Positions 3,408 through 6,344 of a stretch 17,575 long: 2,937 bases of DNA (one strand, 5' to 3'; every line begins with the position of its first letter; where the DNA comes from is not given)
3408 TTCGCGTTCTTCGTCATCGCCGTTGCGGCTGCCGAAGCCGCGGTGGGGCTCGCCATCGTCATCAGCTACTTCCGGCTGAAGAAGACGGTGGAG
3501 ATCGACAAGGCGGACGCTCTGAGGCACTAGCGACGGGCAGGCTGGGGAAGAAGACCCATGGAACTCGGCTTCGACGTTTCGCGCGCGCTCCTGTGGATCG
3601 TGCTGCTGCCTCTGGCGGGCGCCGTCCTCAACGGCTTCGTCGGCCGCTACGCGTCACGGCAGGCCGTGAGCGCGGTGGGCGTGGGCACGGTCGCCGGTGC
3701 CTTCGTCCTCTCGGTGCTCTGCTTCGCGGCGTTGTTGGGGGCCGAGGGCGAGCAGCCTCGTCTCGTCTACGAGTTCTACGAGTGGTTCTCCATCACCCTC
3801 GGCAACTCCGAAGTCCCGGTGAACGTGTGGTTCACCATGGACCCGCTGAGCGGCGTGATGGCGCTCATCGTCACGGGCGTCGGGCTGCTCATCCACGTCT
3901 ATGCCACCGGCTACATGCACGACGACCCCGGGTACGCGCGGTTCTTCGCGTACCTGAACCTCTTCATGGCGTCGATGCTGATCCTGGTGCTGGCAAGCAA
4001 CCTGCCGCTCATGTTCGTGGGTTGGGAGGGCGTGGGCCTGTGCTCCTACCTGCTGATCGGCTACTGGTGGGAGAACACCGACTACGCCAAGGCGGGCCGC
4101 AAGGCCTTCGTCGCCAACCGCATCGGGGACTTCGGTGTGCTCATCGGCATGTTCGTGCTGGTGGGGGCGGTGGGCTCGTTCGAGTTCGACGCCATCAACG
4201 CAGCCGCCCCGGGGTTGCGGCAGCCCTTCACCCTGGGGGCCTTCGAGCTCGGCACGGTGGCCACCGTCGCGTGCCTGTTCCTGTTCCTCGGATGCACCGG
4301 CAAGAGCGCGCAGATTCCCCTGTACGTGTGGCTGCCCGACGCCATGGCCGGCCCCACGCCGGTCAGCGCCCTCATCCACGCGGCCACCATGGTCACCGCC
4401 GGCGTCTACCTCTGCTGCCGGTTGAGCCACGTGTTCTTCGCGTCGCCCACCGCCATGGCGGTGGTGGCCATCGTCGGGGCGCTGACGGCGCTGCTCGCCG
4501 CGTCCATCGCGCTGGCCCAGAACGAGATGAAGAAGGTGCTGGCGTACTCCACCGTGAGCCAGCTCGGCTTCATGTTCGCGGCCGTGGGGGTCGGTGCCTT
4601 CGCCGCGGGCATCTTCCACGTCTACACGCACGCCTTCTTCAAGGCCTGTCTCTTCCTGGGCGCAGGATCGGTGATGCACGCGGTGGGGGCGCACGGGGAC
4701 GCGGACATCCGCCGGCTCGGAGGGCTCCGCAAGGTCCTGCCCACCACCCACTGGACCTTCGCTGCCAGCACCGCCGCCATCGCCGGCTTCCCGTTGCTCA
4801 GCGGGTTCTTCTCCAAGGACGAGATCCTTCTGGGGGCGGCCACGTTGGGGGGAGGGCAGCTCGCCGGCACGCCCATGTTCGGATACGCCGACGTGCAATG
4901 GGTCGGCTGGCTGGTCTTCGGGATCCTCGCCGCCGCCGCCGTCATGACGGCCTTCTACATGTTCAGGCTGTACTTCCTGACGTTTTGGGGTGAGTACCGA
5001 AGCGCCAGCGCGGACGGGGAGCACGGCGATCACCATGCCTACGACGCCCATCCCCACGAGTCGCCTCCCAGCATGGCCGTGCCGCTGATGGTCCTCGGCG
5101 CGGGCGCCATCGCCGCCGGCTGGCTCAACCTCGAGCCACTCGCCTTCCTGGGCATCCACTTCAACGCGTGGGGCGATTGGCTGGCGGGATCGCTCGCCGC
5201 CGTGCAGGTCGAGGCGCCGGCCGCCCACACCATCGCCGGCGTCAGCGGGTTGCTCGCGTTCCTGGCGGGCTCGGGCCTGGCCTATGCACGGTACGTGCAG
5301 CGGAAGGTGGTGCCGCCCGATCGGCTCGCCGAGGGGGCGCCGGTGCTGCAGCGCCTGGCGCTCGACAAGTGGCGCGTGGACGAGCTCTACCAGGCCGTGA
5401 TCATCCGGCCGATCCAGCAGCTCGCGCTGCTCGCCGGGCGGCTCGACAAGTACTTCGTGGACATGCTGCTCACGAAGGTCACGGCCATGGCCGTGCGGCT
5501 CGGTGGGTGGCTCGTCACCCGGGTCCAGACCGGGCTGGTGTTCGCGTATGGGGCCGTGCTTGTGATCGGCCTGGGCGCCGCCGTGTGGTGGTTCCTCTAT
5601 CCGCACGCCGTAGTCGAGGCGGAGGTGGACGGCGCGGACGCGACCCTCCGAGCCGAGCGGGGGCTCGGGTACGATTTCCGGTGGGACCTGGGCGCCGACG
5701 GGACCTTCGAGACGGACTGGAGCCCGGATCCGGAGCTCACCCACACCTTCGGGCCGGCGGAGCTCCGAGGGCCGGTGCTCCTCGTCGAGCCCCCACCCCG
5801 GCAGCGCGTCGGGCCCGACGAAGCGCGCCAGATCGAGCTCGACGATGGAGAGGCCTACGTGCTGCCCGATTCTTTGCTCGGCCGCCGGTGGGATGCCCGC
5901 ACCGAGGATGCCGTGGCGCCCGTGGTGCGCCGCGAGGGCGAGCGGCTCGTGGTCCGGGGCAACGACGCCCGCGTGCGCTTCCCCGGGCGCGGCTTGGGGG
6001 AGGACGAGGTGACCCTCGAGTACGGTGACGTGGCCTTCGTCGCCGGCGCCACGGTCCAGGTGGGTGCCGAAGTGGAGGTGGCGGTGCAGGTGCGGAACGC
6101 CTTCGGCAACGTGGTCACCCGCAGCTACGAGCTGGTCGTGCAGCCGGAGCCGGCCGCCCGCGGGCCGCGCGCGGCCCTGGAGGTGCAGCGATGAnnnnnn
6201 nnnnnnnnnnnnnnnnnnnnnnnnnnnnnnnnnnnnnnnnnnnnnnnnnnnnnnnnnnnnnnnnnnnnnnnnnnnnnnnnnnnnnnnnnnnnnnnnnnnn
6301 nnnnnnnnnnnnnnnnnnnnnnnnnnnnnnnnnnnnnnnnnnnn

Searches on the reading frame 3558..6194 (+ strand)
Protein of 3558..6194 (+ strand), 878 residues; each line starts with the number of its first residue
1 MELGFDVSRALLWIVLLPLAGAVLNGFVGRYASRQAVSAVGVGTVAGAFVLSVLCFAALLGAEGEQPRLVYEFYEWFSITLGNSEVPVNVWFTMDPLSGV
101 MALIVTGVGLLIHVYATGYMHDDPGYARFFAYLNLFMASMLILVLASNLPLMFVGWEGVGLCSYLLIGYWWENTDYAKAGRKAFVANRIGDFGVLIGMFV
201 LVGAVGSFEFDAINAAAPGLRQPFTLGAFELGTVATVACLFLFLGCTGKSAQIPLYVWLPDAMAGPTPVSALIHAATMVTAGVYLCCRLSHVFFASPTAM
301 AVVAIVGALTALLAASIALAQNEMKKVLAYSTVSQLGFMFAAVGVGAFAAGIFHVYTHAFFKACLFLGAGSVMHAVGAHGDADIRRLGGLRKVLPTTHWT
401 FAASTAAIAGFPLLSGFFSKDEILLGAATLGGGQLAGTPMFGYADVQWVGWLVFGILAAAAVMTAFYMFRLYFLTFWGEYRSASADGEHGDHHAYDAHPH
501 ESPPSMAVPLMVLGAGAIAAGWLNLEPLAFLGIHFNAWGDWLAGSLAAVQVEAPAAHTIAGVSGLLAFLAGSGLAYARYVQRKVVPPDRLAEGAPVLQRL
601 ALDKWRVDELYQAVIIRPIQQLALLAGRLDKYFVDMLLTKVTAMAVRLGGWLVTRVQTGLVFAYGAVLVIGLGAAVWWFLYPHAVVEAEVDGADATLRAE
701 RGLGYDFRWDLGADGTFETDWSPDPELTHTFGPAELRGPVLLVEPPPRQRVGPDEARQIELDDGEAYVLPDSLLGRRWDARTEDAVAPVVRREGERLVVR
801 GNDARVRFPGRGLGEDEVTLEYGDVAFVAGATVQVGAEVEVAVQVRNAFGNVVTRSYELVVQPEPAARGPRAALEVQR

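Call 8: search_protein_families(library=pfam, proteins=[window:3558-6194:+], max_evalue=0.01)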
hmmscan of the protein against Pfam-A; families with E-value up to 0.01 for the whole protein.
window:3558-6194:+ (878 aa): 2 families
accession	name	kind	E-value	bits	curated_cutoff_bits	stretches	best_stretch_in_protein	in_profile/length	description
PF00361.26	Proton_antipo_M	-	8.5e-76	255.4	21.5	1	146-435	1-283/294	NADH:quinone oxidoreductase/Mrp antiporter, TM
PF00662.26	Proton_antipo_N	-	1.3e-18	67.1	24.5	1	85-130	6-51/51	NADH-Ubiquinone oxidoreductase (complex I), chain 5 N-terminus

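Call 38: find_homologous_proteins(query=window:3558-6191:+, max_evalue=1e-100)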
Query window:3558-6191:+ (878 aa): 7996 proteins with E <= 1e-100 among 8000 candidates; the best 120 are listed.
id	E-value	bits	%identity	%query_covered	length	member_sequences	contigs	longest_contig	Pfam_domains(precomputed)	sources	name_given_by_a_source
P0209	0.0e+0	1966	100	100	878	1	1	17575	PF00662.27,PF00361.26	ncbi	ncbi:MAG: NADH-quinone oxidoreductase subunit L [Myxococcota bacterium]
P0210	0.0e+0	1390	73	98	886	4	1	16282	PF00662.27,PF00361.26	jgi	jgi:NADH-quinone oxidoreductase subunit L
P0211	0.0e+0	1376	72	100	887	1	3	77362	PF00662.27,PF00361.26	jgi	jgi:NADH-quinone oxidoreductase subunit L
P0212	0.0e+0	1334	69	100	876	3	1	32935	PF00662.27,PF00361.26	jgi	jgi:NADH-quinone oxidoreductase subunit L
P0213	0.0e+0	1046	58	100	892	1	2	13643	PF00662.27,PF00361.26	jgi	jgi:NADH-quinone oxidoreductase subunit L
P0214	0.0e+0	1035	59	98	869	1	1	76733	PF00662.27,PF00361.26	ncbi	-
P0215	5.8e-295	999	56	97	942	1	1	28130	PF00662.27,PF00361.26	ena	-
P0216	6.3e-292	989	59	98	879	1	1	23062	PF00662.27,PF00361.26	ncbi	-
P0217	4.0e-291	987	55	99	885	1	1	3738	PF00662.27,PF00361.26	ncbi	-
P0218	4.5e-290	983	59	94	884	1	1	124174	PF00662.27,PF00361.26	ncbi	-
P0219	4.2e-289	980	58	98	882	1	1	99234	PF00662.27,PF00361.26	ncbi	-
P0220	2.1e-286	971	56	100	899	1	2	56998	PF00662.27,PF00361.26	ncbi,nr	ncbi:MAG: NADH-quinone oxidoreductase subunit L [Myxococcota bacterium]|nr:NADH-quinone oxidoreducta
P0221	7.7e-286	969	55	99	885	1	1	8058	PF00662.27,PF00361.26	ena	-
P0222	1.9e-284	965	54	99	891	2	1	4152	PF00662.27,PF00361.26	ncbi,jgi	-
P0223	7.3e-284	963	56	97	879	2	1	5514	PF00662.27,PF00361.26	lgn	-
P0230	7.4e-277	939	54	100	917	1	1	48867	PF00662.27,PF00361.26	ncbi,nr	ncbi:MAG TPA: NADH-quinone oxidoreductase subunit L [Sandaracinaceae bacterium LLY-WYZ-13_1]|nr:NADH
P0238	1.9e-274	931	58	88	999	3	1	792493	PF00662.27,PF00361.26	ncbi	-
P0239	1.6e-273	928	60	82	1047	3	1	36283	PF01010.26,PF00662.27,PF00361.26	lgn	-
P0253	7.4e-271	920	53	98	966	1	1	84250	PF00662.27,PF00361.26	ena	-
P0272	6.9e-268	910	54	97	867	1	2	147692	PF00662.27,PF00361.26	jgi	-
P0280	4.5e-267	907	54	98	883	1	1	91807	PF01010.26,PF00662.27,PF00361.26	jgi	jgi:NADH-quinone oxidoreductase subunit L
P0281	6.9e-267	906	56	98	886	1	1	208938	PF00662.27,PF00361.26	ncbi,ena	-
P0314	3.6e-264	897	54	96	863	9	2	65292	PF00662.27,PF00361.26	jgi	jgi:NADH-quinone oxidoreductase subunit L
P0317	9.6e-264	896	53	97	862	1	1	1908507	PF00662.27,PF00361.26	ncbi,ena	-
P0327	2.8e-263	894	53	97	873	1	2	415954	PF00662.27,PF00361.26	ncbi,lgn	-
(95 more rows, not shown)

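Call 40: find_encoding_contigs(protein=P0317, flank=10000, max_places=1)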
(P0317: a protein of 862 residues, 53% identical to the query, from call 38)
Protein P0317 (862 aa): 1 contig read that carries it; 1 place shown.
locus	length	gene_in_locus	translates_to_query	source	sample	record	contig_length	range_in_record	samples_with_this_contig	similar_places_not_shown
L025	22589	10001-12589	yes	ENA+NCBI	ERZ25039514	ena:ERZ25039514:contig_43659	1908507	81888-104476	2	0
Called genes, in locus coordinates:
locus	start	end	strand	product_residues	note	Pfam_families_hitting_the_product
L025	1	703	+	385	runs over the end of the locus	PF12773:DZR (faint), PF13240:Zn_Ribbon_1 (faint), PF24463:DUF7577 (faint), PF16697:Yop-YscD_cpl (faint), PF00498:FHA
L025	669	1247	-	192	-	PF00561:Abhydrolase_1, PF12146:Hydrolase_4 (faint), PF12697:Abhydrolase_6 (weak), PF08386:Abhydrolase_4 (faint)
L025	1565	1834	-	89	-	-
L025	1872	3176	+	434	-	PF22694:CtpB_N-like, PF00595:PDZ (weak), PF13180:PDZ_2, PF17820:PDZ_6, PF03572:Peptidase_S41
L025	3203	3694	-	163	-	PF00186:DHFR_1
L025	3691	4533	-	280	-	PF00303:Thymidylat_synt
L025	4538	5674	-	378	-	PF02470:MlaD, PF28544:Helical_needle (faint)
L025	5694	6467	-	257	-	PF00005:ABC_tran, PF13304:AAA_21 (weak)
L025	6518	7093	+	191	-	-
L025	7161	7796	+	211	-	PF01257:2Fe-2S_thioredx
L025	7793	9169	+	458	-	PF01512:Complex1_51K, PF10531:SLBB, PF22461:SLBB_2, PF10589:NADH_4Fe-4S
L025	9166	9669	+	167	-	PF00499:Oxidored_q3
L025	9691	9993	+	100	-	PF00420:Oxidored_q2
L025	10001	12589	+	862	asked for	PF00662:Proton_antipo_N, PF00361:Proton_antipo_M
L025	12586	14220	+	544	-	PF00361:Proton_antipo_M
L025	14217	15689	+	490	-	PF00361:Proton_antipo_M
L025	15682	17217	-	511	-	PF19864:Radical_SAM_N2, PF04055:Radical_SAM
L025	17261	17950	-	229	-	PF10502:Peptidase_S26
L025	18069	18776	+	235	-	PF00814:TsaD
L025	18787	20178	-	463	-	PF08323:Glyco_transf_5, PF13579:Glyco_trans_4_4 (weak), PF13439:Glyco_transf_4 (faint)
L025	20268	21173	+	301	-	PF01370:Epimerase, PF08338:DUF1731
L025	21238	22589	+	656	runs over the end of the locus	-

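Call 41: find_encoding_contigs(protein=P0238, flank=10000, max_places=1)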
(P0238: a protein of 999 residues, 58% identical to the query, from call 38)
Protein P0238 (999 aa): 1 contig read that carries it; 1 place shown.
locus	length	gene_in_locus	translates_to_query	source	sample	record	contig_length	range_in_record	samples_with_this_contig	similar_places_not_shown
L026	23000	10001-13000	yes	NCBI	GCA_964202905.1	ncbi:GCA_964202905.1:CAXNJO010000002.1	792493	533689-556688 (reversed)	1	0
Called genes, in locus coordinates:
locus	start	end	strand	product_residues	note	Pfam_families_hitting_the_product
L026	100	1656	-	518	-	PF00672:HAMP, PF00512:HisKA, PF02518:HATPase_c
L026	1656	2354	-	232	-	PF00072:Response_reg, PF00486:Trans_reg_C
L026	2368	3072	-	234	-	-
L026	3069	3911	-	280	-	-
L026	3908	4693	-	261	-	-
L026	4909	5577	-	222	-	-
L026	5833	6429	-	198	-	-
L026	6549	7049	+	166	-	-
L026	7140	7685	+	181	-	PF01257:2Fe-2S_thioredx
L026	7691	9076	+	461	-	PF01512:Complex1_51K, PF22461:SLBB_2, PF10531:SLBB, PF10589:NADH_4Fe-4S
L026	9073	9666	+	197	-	PF00499:Oxidored_q3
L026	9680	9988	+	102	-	PF00420:Oxidored_q2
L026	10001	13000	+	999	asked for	PF00662:Proton_antipo_N, PF00361:Proton_antipo_M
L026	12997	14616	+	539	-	PF00361:Proton_antipo_M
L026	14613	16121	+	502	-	PF00361:Proton_antipo_M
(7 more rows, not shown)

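Call 42: find_encoding_contigs(protein=P0327, flank=10000, max_places=1)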
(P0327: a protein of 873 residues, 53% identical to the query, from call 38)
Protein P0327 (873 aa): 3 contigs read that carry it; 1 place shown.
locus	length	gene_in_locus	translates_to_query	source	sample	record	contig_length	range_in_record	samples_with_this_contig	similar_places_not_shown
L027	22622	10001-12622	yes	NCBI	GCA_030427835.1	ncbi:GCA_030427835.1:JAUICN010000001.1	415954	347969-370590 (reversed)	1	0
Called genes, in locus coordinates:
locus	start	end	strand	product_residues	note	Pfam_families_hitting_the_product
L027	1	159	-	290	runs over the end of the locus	-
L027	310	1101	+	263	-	PF16697:Yop-YscD_cpl (faint), PF00498:FHA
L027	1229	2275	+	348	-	PF12773:DZR (faint), PF13240:Zn_Ribbon_1 (weak), PF24463:DUF7577, PF13240:Zn_Ribbon_1 (weak), PF16697:Yop-YscD_cpl (faint), PF00498:FHA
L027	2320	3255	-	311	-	PF00561:Abhydrolase_1, PF12146:Hydrolase_4, PF12697:Abhydrolase_6, PF03096:Ndr (faint)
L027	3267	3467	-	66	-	-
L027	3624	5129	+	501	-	PF13180:PDZ_2, PF17820:PDZ_6, PF03572:Peptidase_S41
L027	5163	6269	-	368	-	PF02470:MlaD, PF28544:Helical_needle (faint)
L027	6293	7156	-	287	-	PF00005:ABC_tran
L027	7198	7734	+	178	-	PF01257:2Fe-2S_thioredx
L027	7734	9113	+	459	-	PF01512:Complex1_51K, PF22461:SLBB_2, PF10531:SLBB, PF10589:NADH_4Fe-4S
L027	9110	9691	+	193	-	PF00499:Oxidored_q3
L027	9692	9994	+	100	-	PF00420:Oxidored_q2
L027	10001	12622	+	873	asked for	PF00662:Proton_antipo_N, PF00361:Proton_antipo_M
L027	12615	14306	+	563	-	PF00361:Proton_antipo_M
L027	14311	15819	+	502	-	PF00361:Proton_antipo_M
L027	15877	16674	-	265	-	PF10502:Peptidase_S26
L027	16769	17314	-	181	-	PF04305:DUF455 (faint), PF06175:MiaE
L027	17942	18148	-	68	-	-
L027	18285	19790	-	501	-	PF07732:Cu-oxidase_3, PF00394:Cu-oxidase (weak), PF07731:Cu-oxidase_2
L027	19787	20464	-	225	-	PF00891:Methyltransf_2 (weak), PF13489:Methyltransf_23, PF01209:Ubie_methyltran, PF05175:MTS, PF13847:Methyltransf_31, PF08241:Methyltransf_11, PF08242:Methyltransf_12, PF13649:Methyltransf_25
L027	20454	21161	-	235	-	PF09990:DUF2231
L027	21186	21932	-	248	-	PF05275:CopB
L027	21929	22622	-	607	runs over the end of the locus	PF07732:Cu-oxidase_3, PF00394:Cu-oxidase, PF07731:Cu-oxidase_2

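Call 43: find_encoding_contigs(protein=P0281, flank=10000, max_places=1)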
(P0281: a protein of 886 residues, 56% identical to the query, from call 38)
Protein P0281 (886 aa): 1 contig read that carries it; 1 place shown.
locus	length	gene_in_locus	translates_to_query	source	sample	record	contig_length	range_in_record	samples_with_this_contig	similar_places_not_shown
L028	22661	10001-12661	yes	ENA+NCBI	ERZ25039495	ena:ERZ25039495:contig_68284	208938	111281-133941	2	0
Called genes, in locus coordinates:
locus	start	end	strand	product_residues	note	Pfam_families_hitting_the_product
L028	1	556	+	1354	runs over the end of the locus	PF13428:TPR_14 (faint), PF00515:TPR_1 (faint), PF07719:TPR_2 (faint), PF13174:TPR_6 (faint), PF13176:TPR_7 (faint), PF13432:TPR_16 (weak), PF14559:TPR_19, PF13646:HEAT_2, +9 more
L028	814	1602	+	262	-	PF16697:Yop-YscD_cpl (faint), PF00498:FHA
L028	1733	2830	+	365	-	PF12773:DZR (faint), PF13240:Zn_Ribbon_1 (weak), PF13248:Zn_ribbon_3 (faint), PF17032:Zn_ribbon_15 (faint), PF18912:DZR_2 (faint), PF24460:DUF7575 (faint), PF24463:DUF7577 (faint), PF00498:FHA, +1 more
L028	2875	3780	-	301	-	PF00561:Abhydrolase_1, PF12146:Hydrolase_4, PF12697:Abhydrolase_6, PF08386:Abhydrolase_4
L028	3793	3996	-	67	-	-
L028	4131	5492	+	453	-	PF22694:CtpB_N-like, PF00595:PDZ (weak), PF13180:PDZ_2 (weak), PF17820:PDZ_6, PF03572:Peptidase_S41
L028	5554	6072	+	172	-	-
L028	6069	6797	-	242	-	-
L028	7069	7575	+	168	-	PF01257:2Fe-2S_thioredx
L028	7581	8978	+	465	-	PF01512:Complex1_51K, PF10531:SLBB, PF22461:SLBB_2, PF10589:NADH_4Fe-4S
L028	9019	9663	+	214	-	PF00499:Oxidored_q3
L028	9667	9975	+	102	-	PF00420:Oxidored_q2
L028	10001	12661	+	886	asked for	PF00662:Proton_antipo_N, PF00361:Proton_antipo_M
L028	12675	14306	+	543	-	PF01059:Oxidored_q5_N (weak), PF00361:Proton_antipo_M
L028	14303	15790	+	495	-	PF00361:Proton_antipo_M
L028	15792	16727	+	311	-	-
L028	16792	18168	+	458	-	-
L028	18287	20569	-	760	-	-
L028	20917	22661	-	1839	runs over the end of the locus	PF04151:PPC (faint)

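Call 44: find_encoding_contigs(protein=P0272, flank=10000, max_places=1)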
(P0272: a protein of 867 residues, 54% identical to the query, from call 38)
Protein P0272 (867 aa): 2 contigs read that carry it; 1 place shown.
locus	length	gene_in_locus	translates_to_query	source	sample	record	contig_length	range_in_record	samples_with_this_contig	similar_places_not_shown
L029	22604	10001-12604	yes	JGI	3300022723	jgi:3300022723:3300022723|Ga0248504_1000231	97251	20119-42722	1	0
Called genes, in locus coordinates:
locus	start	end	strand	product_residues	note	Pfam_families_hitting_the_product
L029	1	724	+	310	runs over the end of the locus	PF24463:DUF7577 (weak), PF13240:Zn_Ribbon_1 (weak), PF16697:Yop-YscD_cpl (faint), PF00498:FHA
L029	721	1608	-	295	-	PF00561:Abhydrolase_1, PF12697:Abhydrolase_6, PF12146:Hydrolase_4, PF06821:Ser_hydrolase (faint), PF08386:Abhydrolase_4 (weak)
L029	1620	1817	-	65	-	-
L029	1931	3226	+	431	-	PF22694:CtpB_N-like, PF00595:PDZ (weak), PF13180:PDZ_2, PF17820:PDZ_6, PF03572:Peptidase_S41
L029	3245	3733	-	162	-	PF00186:DHFR_1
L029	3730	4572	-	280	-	PF00303:Thymidylat_synt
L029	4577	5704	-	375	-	PF02470:MlaD, PF28544:Helical_needle (faint)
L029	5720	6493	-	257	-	PF00005:ABC_tran, PF13304:AAA_21 (weak)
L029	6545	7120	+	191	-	-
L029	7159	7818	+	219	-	PF01257:2Fe-2S_thioredx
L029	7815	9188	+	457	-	PF01512:Complex1_51K, PF10531:SLBB, PF22461:SLBB_2 (weak), PF10589:NADH_4Fe-4S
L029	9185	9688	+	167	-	PF00499:Oxidored_q3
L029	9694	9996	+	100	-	PF00420:Oxidored_q2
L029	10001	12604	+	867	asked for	PF00662:Proton_antipo_N, PF00361:Proton_antipo_M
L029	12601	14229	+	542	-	PF00361:Proton_antipo_M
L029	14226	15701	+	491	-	PF00361:Proton_antipo_M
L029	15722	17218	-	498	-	PF19864:Radical_SAM_N2, PF04055:Radical_SAM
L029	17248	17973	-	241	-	PF10502:Peptidase_S26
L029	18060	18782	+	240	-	PF00814:TsaD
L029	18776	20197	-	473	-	PF08323:Glyco_transf_5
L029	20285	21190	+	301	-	PF01370:Epimerase, PF08338:DUF1731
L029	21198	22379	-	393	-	PF00149:Metallophos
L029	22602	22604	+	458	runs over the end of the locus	PF04338:DUF481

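Call 45: find_encoding_contigs(protein=P0219, flank=10000, max_places=1)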
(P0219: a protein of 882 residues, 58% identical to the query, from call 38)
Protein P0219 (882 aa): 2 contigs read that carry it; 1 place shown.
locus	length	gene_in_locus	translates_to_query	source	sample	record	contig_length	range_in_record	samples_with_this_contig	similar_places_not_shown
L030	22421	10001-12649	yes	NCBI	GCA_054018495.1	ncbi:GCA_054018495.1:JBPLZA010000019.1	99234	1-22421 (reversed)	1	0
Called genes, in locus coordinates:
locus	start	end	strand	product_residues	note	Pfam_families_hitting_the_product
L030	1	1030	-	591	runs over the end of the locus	PF03600:CitMHS, PF02080:TrkA_C, PF00939:Na_sulph_symp (weak)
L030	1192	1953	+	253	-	PF03167:UDG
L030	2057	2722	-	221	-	PF00753:Lactamase_B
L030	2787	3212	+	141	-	-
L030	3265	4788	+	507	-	PF00289:Biotin_carb_N, PF02222:ATP-grasp, PF02786:CPSase_L_D2, PF07478:Dala_Dala_lig_C, PF02785:Biotin_carb_C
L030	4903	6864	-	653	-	PF00694:Aconitase_C, PF00330:Aconitase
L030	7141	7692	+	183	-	PF01257:2Fe-2S_thioredx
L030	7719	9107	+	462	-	PF01512:Complex1_51K, PF10531:SLBB, PF22461:SLBB_2, PF10589:NADH_4Fe-4S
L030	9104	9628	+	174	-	PF00499:Oxidored_q3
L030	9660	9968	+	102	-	PF00420:Oxidored_q2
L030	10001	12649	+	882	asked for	PF00662:Proton_antipo_N, PF00361:Proton_antipo_M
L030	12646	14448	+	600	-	PF00361:Proton_antipo_M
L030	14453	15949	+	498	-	PF00361:Proton_antipo_M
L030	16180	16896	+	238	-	-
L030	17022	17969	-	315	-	PF02826:2-Hacid_dh_C (weak), PF01210:NAD_Gly3P_dh_N (weak), PF03807:F420_oxidored, PF01210:NAD_Gly3P_dh_N, PF07479:NAD_Gly3P_dh_C, PF20618:GPD_NAD_C_bact (weak)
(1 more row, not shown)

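Call 57: find_encoding_contigs(protein=P0280, flank=8000, max_places=1)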
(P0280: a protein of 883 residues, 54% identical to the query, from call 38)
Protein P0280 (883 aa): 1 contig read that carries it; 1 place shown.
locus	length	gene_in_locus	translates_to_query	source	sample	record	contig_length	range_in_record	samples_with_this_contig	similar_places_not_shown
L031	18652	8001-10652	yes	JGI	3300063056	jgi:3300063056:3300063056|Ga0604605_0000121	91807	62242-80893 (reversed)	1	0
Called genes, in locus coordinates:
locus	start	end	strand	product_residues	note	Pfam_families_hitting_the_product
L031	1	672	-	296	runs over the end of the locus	-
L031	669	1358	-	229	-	-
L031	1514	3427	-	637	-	PF05977:MFS_3, PF07690:MFS_1, PF01553:Acyltransferase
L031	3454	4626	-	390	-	-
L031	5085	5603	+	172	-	PF01257:2Fe-2S_thioredx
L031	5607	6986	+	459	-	PF01512:Complex1_51K, PF10531:SLBB, PF22461:SLBB_2, PF10589:NADH_4Fe-4S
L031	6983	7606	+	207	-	PF00499:Oxidored_q3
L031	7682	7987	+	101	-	PF00420:Oxidored_q2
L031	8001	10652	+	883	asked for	PF00662:Proton_antipo_N, PF00361:Proton_antipo_M, PF01010:Proton_antipo_C (weak)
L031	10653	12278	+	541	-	PF00361:Proton_antipo_M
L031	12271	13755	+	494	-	PF00361:Proton_antipo_M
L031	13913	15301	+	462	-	PF07995:GSDH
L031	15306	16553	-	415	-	-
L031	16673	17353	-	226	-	PF00440:TetR_N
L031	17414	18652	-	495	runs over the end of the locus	PF19864:Radical_SAM_N2, PF04055:Radical_SAM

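Call 58: find_encoding_contigs(protein=P0253, flank=8000, max_places=1)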
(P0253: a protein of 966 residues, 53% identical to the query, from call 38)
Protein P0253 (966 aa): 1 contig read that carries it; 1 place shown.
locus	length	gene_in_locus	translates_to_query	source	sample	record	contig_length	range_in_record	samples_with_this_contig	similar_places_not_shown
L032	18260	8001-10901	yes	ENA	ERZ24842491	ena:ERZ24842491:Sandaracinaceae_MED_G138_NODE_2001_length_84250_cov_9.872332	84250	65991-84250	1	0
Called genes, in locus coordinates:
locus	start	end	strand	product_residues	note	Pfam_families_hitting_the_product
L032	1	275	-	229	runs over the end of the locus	PF00072:Response_reg, PF23198:PDE8A_N (faint), PF00486:Trans_reg_C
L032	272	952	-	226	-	-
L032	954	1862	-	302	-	-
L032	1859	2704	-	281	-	-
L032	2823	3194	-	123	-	-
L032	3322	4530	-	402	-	-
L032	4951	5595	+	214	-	PF01257:2Fe-2S_thioredx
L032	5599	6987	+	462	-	PF01512:Complex1_51K, PF10531:SLBB, PF22461:SLBB_2, PF10589:NADH_4Fe-4S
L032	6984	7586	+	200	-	PF00499:Oxidored_q3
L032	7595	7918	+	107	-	PF00420:Oxidored_q2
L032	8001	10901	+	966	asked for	PF00662:Proton_antipo_N, PF00361:Proton_antipo_M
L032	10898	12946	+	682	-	PF00361:Proton_antipo_M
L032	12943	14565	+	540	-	PF00361:Proton_antipo_M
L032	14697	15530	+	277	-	PF13620:CarboxypepD_reg (weak)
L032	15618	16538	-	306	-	PF23023:Anti-Pycsar_Apyc1, PF00753:Lactamase_B, PF12706:Lactamase_B_2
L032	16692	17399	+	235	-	PF01027:Bax1-I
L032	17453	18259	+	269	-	?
